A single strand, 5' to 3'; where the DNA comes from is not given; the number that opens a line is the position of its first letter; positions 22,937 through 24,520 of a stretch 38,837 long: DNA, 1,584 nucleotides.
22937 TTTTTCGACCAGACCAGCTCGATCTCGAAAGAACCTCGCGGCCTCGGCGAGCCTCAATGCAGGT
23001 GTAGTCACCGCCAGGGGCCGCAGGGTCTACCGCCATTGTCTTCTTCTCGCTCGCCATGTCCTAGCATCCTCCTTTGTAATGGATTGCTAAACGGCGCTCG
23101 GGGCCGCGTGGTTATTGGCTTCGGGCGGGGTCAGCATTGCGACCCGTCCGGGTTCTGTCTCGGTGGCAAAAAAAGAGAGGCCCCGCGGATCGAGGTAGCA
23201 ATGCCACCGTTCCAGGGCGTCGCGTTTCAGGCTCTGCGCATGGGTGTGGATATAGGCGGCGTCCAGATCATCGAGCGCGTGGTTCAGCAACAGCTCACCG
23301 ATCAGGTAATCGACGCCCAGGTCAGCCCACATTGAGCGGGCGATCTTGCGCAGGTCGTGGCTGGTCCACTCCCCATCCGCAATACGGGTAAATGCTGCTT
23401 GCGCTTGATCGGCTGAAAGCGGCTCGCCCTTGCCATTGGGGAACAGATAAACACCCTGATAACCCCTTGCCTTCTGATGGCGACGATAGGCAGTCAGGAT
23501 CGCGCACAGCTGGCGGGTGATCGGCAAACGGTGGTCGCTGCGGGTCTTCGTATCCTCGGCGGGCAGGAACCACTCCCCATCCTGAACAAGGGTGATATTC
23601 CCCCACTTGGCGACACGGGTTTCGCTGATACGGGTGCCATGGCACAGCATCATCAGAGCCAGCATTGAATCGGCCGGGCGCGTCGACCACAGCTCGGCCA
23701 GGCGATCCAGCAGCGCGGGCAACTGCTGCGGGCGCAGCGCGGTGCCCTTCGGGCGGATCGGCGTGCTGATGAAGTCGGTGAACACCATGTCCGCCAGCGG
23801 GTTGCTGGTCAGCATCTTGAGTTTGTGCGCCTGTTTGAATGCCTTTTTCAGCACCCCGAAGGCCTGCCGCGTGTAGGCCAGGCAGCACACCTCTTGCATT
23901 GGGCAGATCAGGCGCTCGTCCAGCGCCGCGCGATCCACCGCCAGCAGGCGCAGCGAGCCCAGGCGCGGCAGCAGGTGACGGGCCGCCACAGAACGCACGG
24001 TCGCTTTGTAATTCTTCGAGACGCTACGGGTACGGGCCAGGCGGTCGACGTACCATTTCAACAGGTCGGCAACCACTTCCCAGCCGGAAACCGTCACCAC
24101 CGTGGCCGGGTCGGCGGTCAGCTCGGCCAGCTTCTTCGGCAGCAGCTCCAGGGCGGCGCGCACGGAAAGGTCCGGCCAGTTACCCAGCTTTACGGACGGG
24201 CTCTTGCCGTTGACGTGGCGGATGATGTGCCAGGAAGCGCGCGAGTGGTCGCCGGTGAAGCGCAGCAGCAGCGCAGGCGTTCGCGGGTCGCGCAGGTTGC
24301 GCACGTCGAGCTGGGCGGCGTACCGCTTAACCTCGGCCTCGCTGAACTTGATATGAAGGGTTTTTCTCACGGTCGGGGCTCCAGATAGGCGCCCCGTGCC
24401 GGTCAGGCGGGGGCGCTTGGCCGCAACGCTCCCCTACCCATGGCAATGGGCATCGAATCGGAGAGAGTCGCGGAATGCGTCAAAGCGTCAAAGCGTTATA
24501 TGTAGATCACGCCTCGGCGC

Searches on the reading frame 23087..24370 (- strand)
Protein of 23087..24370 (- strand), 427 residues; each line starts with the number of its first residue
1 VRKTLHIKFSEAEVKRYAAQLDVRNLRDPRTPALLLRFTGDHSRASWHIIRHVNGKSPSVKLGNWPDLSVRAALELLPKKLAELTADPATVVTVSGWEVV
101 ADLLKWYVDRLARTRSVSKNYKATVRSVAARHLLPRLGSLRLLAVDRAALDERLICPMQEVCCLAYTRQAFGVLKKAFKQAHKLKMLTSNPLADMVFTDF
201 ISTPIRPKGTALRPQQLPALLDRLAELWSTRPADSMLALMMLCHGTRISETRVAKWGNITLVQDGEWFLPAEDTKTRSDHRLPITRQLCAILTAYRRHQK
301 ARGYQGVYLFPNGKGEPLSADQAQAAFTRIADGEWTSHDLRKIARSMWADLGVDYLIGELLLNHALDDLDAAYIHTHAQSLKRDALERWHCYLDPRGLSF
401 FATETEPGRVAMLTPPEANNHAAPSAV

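Call 16: search_protein_families(library=phrogs, proteins=[window:23087-24370:-], max_evalue=0.01)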
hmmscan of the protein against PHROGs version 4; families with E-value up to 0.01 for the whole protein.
window:23087-24370:- (427 aa): 4 families
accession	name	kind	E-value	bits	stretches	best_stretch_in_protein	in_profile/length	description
phrog_1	-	integration and excision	4e-44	152.9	1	23-396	98-454/611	integrase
phrog_216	-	integration and excision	1.9e-19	70.9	1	176-394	24-245/301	integrase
phrog_17497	-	unknown function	8.8e-09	36.5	1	334-393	57-116/133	-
phrog_24775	-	unknown function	2.8e-05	25.2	1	333-394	26-87/101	-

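Call 45: find_related_loci(query=A3, collection=metagenome_contigs, flank=10000)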
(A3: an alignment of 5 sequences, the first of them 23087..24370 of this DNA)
Query A3 (427 aa) in metagenome_contigs; peptide patterns used: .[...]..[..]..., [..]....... (x = any residue, [..] = any of these).
191 stretches matched a pattern; 2 encode a relative of the query (tblastn E <= 1e-3); 2 distinct loci.
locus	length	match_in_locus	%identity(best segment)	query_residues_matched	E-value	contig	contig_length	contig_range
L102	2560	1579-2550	65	1-324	1e-144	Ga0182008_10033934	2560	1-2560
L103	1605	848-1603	63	4-255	7e-107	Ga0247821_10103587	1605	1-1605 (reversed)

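Call 46: find_homologous_proteins(query=window:23087-24370:-, max_evalue=1e-60)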
Query window:23087-24370:- (427 aa): 856 proteins with E <= 1e-60 among 8000 candidates; the best 120 are listed.
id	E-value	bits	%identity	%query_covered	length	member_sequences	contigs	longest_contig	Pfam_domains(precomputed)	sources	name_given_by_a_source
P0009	3.7e-283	957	98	100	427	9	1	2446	PF00589.28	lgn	-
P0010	9.5e-240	814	84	100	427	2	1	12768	PF00589.28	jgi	-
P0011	2.6e-232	789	82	100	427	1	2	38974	PF00589.28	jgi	jgi:integrase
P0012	2.5e-227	773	81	100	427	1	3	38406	PF00589.28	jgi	jgi:integrase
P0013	1.5e-198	678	72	97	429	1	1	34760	PF00589.28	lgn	-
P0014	2.2e-198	678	71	100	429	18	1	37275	PF00589.28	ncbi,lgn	ncbi:tyrosine-type recombinase/integrase [Pseudomonas aeruginosa]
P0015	7.0e-192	656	70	97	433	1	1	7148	PF00589.28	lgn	-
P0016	1.5e-189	649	69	99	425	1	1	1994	PF00589.28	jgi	jgi:integrase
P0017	4.2e-189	647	69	100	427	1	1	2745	PF00589.28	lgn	-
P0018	2.4e-187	641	69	100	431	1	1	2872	PF00589.28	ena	-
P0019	4.8e-186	637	68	99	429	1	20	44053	PF00589.28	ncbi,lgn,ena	-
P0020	9.7e-186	636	68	100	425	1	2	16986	PF00589.28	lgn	-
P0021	1.4e-183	629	67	99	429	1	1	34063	PF00589.28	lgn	-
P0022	1.4e-183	629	67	99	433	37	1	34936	PF00589.28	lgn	-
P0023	4.0e-183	627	68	100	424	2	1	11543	PF00589.28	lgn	-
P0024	6.4e-183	627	68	99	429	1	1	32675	PF00589.28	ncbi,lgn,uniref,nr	ncbi:tyrosine-type recombinase/integrase [Azotobacter beijerinckii]|uniref:Integrase n=1 Tax=Azotoba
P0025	2.4e-182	625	67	100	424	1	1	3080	PF00589.28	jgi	jgi:integrase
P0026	2.7e-182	625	68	100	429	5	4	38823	PF00589.28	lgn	-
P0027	3.7e-182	624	68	97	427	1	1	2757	PF00589.28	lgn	-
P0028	3.2e-181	621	66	99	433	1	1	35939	PF00589.28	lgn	-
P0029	1.9e-179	615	67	98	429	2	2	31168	PF00589.28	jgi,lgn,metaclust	metaclust:\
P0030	5.7e-179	614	66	99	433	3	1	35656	PF00589.28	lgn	-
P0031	2.5e-178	612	66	99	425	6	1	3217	PF00589.28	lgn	-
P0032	4.9e-177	607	65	100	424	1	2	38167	PF00589.28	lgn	-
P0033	1.1e-175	603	65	99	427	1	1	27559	PF00589.28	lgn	-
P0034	1.5e-175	602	66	98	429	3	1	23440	PF00589.28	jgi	jgi:integrase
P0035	1.5e-175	602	64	99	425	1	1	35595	PF00589.28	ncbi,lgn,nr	ncbi:tyrosine-type recombinase/integrase [Pseudomonas sp. BGM005]|nr:tyrosine-type recombinase/integ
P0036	1.4e-174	599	64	99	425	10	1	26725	PF00589.28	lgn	-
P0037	2.2e-174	599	66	96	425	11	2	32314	PF00589.28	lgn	-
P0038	2.8e-174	598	65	99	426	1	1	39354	PF00589.28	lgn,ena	-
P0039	5.0e-174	597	67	95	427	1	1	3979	PF00589.28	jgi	jgi:integrase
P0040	1.6e-173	596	63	99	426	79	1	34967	PF00589.28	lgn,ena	-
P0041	3.3e-173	595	64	99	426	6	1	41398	PF00589.28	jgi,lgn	jgi:integrase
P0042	6.8e-173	594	64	99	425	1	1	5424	PF00589.28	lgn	-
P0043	9.3e-173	593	64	100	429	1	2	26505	PF00589.28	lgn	-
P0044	7.1e-172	590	63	98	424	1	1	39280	PF00589.28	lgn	-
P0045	1.7e-171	589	66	95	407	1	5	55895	PF00589.28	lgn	-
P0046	3.8e-170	585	63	99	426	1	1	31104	PF00589.28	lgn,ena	-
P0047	1.1e-169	583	64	99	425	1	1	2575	PF00589.28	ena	-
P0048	2.5e-169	582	64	99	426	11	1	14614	PF00589.28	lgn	-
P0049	4.2e-168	578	62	100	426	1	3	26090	PF00589.28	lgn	-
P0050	7.0e-167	574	63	99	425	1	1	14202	PF00589.28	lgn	-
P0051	2.2e-164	566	61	100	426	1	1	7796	PF00589.28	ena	-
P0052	6.8e-164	564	61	100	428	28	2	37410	PF00589.28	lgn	-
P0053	7.8e-164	564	62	100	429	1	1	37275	PF00589.28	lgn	-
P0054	8.0e-164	564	62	99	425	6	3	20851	PF00589.28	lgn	-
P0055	9.9e-164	564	61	99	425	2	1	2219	PF00589.28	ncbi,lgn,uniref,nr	ncbi:tyrosine-type recombinase/integrase [Pseudomonas sp. NMI795_08]|uniref:tyrosine-type recombinas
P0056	1.4e-163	563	61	100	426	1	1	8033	PF00589.28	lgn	-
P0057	1.6e-163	563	61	100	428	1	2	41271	PF00589.28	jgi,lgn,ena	-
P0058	6.3e-163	561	60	100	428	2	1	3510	PF00589.28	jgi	-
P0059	1.2e-162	560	60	99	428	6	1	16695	PF00589.28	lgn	-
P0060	1.3e-161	557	59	100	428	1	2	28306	PF00589.28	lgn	-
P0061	5.4e-161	554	59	99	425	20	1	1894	PF00589.28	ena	-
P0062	1.1e-158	547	59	100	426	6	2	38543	PF00589.28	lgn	-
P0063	3.7e-156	539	57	99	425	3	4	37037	PF00589.28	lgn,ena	-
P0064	2.2e-124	434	51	99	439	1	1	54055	PF00589.28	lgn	-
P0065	7.9e-124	432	49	100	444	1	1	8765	PF00589.28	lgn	-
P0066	1.2e-123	432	50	93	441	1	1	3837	PF00589.28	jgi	jgi:integrase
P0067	1.6e-123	431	49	99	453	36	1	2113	PF00589.28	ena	-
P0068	2.3e-123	431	49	99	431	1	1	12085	PF00589.28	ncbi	-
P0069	5.0e-123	429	52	95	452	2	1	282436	PF00589.28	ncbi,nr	ncbi:tyrosine-type recombinase/integrase [Pseudomonas sp. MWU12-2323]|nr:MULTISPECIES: site-specific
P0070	7.1e-123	429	50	100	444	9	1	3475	PF00589.28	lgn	-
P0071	8.7e-123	429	49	98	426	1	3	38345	PF00589.28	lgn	-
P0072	3.5e-122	427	49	100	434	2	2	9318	PF00589.28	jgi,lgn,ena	jgi:integrase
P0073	4.8e-122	426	48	100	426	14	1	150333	PF00589.28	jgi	jgi:integrase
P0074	7.7e-122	426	52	94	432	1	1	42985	PF00589.28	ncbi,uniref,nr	ncbi:tyrosine-type recombinase/integrase [Pseudomonas putida]|uniref:Site-specific integrase n=1 Tax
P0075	1.1e-121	425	48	99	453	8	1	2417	PF00589.28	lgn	-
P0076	1.5e-121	425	50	94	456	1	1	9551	PF00589.28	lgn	-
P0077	1.8e-121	424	49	100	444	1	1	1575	PF00589.28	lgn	-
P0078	2.0e-121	424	51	94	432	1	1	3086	PF00589.28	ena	-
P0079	2.5e-121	424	51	93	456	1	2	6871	PF00589.28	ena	-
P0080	2.6e-121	424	47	99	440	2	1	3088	PF00589.28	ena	-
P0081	2.9e-121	424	49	95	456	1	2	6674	PF00589.28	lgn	-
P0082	3.3e-121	423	49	95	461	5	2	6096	PF00589.28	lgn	-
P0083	4.3e-121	423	51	95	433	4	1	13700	PF00589.28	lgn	-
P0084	5.4e-121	423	51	94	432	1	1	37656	PF00589.28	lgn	-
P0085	5.8e-121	423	51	94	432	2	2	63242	PF00589.28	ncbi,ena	ncbi:tyrosine-type recombinase/integrase [Pseudomonas putida]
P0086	8.1e-121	422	50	100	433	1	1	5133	PF00589.28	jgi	-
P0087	1.1e-120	422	49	100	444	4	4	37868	PF00589.28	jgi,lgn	jgi:integrase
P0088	1.2e-120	422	48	96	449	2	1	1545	PF00589.28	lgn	-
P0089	1.2e-120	422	47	99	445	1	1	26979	PF00589.28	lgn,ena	-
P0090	1.3e-120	421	48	99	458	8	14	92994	PF00589.28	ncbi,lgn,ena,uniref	ncbi:tyrosine-type recombinase/integrase [Pseudomonas sp.]|uniref:tyrosine-type recombinase/integras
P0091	1.3e-120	421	50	93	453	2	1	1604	PF00589.28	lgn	-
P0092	1.4e-120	421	52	94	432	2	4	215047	PF00589.28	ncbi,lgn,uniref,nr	ncbi:site-specific integrase [Pseudomonas asiatica]|uniref:tyrosine-type recombinase/integrase n=1 T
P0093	1.4e-120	421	51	94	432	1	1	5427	PF00589.28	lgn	-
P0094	1.5e-120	421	48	98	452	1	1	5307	PF00589.28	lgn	-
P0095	1.8e-120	421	47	98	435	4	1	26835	PF00589.28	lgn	-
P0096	2.3e-120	421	51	94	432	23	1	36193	PF00589.28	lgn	-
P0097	2.4e-120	421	48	98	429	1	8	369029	PF00589.28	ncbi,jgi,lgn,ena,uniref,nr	ncbi:phage integrase family protein [Pseudomonas sp. URMO17WK12:I10]|uniref:tyrosine-type recombinas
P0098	2.4e-120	421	48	99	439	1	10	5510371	PF00589.28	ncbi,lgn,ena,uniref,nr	ncbi:site-specific integrase [Pseudomonas sp. TMW 2.1634]|uniref:tyrosine-type recombinase/integrase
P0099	2.5e-120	421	48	99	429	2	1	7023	PF00589.28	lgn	-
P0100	2.8e-120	420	48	99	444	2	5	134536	PF00589.28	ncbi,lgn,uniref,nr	ncbi:site-specific integrase [Pseudomonas sp. CK-NBRI-02]|uniref:tyrosine-type recombinase/integrase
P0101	2.8e-120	420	51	94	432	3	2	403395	PF00589.28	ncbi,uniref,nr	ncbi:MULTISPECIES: site-specific integrase [unclassified Pseudomonas]|uniref:tyrosine-type recombina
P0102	3.0e-120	420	49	95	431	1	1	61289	PF00589.28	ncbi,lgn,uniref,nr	ncbi:tyrosine-type recombinase/integrase [Pseudomonas defluvii]|uniref:tyrosine-type recombinase/int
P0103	3.4e-120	420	51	94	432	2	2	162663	PF00589.28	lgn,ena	-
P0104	3.5e-120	420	49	95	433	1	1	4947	PF00589.28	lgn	-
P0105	3.6e-120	420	49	93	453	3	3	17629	PF00589.28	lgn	-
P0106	4.2e-120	420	48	99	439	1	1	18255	PF00589.28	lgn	-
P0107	4.9e-120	420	50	100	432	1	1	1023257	PF00589.28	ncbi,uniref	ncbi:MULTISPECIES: tyrosine-type recombinase/integrase [unclassified Pseudomonas]|uniref:tyrosine-ty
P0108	5.0e-120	420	48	98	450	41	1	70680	PF00589.28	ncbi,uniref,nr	ncbi:tyrosine-type recombinase/integrase [Pseudomonas syringae]|uniref:tyrosine-type recombinase/int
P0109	5.5e-120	419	48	97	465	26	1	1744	PF00589.28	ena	-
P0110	6.1e-120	419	51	94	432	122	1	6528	PF00589.28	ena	-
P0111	6.3e-120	419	47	98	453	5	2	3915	PF00589.28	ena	-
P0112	6.3e-120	419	50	95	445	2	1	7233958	PF00589.28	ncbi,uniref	ncbi:tyrosine-type recombinase/integrase [Pseudomonas protegens]|uniref:tyrosine-type recombinase/in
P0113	6.9e-120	419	48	99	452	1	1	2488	PF00589.28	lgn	-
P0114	9.0e-120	419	50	100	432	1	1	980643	PF00589.28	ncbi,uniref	ncbi:tyrosine-type recombinase/integrase [Pseudomonas sp. NPDC090233]|uniref:tyrosine-type recombina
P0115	9.0e-120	419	51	93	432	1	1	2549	PF00589.28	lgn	-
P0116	9.2e-120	419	46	99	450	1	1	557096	PF00589.28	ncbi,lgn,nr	ncbi:site-specific integrase [Pseudomonas chlororaphis]|nr:site-specific integrase [Pseudomonas chlo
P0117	9.2e-120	419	51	95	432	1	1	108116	PF00589.28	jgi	jgi:integrase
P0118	1.0e-119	419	49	96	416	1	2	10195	PF00589.28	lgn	-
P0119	1.1e-119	418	47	99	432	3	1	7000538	PF00589.28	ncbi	ncbi:tyrosine-type recombinase/integrase [Pseudomonas serbica]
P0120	1.2e-119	418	48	99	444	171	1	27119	PF00589.28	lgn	-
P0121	1.3e-119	418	51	94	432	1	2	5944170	PF00589.28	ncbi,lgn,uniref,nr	ncbi:site-specific integrase [Pseudomonas putida]|uniref:tyrosine-type recombinase/integrase n=1 Tax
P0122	1.4e-119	418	48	99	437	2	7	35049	PF00589.28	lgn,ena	-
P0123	1.4e-119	418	51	94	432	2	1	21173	PF00589.28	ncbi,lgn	-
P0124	1.5e-119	418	49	100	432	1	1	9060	PF00589.28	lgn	-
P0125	1.6e-119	418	50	93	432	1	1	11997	PF00589.28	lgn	-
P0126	1.6e-119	418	50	94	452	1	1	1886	PF00589.28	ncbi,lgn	-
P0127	1.6e-119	418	50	94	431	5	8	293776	PF00589.28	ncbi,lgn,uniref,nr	ncbi:site-specific integrase [uncultured Pseudomonas sp.]|uniref:tyrosine-type recombinase/integrase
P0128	1.7e-119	418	51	95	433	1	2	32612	PF00589.28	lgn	-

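Call 47: find_encoding_contigs(protein=P0014, flank=10000, max_places=2)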
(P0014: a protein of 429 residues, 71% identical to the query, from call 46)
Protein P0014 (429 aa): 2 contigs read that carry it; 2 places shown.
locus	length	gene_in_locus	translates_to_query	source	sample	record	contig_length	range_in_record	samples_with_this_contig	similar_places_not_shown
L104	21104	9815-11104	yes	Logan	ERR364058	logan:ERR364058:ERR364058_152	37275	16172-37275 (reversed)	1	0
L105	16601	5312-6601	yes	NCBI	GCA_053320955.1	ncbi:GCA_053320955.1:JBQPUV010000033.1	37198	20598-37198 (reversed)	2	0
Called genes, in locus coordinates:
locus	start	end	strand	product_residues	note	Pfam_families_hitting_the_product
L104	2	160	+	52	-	?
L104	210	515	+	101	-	-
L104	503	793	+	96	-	-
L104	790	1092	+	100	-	-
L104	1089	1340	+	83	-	-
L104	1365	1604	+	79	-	-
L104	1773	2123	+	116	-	-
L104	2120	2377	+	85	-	-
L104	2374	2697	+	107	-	PF14354:Lar_restr_allev (weak)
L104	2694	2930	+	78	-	-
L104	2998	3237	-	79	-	PF24806:DUF7706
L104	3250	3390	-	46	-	-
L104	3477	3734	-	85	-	-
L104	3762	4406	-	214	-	PF01656:CbiA, PF09140:MipZ (weak), PF10609:ParA (weak), PF13614:AAA_31 (faint)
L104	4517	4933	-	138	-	-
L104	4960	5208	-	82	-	-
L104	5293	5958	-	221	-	PF13560:HTH_31 (weak), PF01381:HTH_3 (weak), PF12844:HTH_19 (faint)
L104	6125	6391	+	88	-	-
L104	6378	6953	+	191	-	-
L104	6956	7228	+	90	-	-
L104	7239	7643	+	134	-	-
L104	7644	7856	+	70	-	-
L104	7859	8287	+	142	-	-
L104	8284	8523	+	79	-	-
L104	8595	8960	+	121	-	-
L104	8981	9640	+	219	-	-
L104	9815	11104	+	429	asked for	PF00589:Phage_integrase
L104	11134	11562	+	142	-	-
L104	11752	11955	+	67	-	-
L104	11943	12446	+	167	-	PF00959:Phage_lysozyme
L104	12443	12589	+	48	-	-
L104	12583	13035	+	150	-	-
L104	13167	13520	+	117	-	PF01844:HNH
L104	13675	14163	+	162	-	PF05119:Terminase_4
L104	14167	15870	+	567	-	PF03354:TerL_ATPase, PF20441:TerL_nuclease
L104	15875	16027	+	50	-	-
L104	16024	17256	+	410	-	PF04860:Phage_portal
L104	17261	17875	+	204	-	PF04586:Peptidase_S78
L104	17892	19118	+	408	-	PF05065:Phage_capsid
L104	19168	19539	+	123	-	PF05135:Phage_connect_1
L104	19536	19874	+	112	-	PF05521:Phage_HCP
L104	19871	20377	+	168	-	-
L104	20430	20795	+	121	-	-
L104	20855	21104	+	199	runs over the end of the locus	PF23840:Phage_tail_terminator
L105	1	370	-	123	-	?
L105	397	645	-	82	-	-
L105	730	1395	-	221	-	PF13560:HTH_31 (weak), PF01381:HTH_3 (weak), PF12844:HTH_19 (faint)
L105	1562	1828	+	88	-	-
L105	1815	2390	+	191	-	-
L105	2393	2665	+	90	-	-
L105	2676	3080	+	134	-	-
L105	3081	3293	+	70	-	-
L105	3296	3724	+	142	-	-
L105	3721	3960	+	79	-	-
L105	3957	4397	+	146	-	-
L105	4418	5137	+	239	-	-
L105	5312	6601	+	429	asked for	PF00589:Phage_integrase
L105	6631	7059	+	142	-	-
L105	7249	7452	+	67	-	-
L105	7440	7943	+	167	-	PF00959:Phage_lysozyme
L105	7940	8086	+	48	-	-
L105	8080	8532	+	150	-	-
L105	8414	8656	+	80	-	PF23793:LysC (faint)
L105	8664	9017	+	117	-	PF01844:HNH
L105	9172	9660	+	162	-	PF05119:Terminase_4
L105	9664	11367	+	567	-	PF03354:TerL_ATPase, PF20441:TerL_nuclease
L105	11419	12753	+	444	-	PF04860:Phage_portal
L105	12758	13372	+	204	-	PF04586:Peptidase_S78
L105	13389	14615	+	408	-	PF05065:Phage_capsid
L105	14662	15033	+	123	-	PF05135:Phage_connect_1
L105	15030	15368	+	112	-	PF05521:Phage_HCP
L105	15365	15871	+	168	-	-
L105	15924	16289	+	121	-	-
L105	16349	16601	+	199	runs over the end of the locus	PF23840:Phage_tail_terminator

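Call 48: find_encoding_contigs(protein=P0011, flank=10000, max_places=1)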
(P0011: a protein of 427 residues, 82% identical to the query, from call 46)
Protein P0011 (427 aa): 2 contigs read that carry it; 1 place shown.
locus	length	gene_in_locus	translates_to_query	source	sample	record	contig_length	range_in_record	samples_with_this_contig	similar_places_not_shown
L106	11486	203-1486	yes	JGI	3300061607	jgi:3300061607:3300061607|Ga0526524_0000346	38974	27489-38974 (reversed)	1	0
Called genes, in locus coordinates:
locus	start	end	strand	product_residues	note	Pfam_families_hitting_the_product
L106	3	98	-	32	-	?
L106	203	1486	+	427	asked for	PF00589:Phage_integrase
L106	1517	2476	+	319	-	PF00145:DNA_methylase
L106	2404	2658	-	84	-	-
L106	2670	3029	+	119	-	-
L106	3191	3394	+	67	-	-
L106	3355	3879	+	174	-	PF00959:Phage_lysozyme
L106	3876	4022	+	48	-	-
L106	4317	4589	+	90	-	-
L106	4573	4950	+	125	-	PF01844:HNH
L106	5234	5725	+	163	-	PF05119:Terminase_4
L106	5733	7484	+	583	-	PF03354:TerL_ATPase, PF20441:TerL_nuclease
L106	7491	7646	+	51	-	-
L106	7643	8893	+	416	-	PF04860:Phage_portal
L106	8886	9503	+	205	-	PF04586:Peptidase_S78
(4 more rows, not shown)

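Call 49: find_encoding_contigs(protein=P0063, flank=10000, max_places=1)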
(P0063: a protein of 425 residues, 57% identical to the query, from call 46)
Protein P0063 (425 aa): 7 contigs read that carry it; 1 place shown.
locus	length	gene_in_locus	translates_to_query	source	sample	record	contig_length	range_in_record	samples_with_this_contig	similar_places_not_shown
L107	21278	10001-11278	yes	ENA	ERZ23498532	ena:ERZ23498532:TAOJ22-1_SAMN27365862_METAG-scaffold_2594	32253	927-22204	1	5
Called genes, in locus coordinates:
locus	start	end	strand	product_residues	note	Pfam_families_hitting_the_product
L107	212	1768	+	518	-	-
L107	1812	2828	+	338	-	PF02954:HTH_8 (weak)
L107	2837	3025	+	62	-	-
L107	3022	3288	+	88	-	-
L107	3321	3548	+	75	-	-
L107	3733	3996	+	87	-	-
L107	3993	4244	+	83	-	-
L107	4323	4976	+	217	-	PF01656:CbiA, PF09140:MipZ, PF13614:AAA_31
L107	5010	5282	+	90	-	-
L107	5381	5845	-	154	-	-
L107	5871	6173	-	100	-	-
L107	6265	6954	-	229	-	PF00717:Peptidase_S24 (weak)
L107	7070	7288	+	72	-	-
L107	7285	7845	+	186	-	-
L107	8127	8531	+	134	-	-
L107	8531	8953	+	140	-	-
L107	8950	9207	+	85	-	-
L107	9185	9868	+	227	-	-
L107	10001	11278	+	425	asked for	PF00589:Phage_integrase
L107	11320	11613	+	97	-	-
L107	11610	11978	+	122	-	-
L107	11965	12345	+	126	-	-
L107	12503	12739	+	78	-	-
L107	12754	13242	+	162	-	PF00959:Phage_lysozyme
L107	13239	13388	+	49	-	-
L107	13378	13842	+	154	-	-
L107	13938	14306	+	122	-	PF01844:HNH, PF14279:HNH_5 (weak)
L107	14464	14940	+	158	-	PF05119:Terminase_4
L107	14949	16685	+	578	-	PF03354:TerL_ATPase, PF20441:TerL_nuclease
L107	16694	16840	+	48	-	-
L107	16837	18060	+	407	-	PF04860:Phage_portal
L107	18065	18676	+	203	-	PF04586:Peptidase_S78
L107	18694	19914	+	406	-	PF05065:Phage_capsid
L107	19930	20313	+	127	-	PF05135:Phage_connect_1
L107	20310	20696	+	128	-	PF05521:Phage_HCP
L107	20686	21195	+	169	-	-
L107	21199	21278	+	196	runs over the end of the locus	PF23840:Phage_tail_terminator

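Call 83: find_encoding_contigs(protein=P0045, flank=10000, max_places=2)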
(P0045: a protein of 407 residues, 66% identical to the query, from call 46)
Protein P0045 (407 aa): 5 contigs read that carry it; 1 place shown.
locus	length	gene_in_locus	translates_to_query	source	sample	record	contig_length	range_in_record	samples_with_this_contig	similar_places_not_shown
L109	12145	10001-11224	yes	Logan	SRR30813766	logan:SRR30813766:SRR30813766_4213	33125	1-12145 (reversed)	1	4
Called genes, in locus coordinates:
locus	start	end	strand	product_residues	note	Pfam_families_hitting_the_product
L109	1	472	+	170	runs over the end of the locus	-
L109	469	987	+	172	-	-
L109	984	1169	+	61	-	-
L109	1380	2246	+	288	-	PF00929:RNase_T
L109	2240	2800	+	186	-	PF00239:Resolvase, PF02796:HTH_7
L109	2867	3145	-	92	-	PF21432:56B_RHH (weak)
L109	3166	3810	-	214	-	PF01656:CbiA, PF10609:ParA (faint), PF13614:AAA_31 (weak)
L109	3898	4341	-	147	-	-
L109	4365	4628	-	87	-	-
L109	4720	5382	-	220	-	PF13560:HTH_31, PF01381:HTH_3 (weak), PF00717:Peptidase_S24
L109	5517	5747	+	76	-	-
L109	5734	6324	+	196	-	-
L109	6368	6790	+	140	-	-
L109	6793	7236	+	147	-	-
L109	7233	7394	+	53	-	-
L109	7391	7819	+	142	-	-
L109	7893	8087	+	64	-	-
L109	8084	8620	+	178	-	-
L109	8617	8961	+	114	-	-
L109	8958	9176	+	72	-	-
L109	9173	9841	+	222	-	PF25994:HH_AprE (faint)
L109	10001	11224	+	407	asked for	PF00589:Phage_integrase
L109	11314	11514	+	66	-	-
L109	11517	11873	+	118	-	-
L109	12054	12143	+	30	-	?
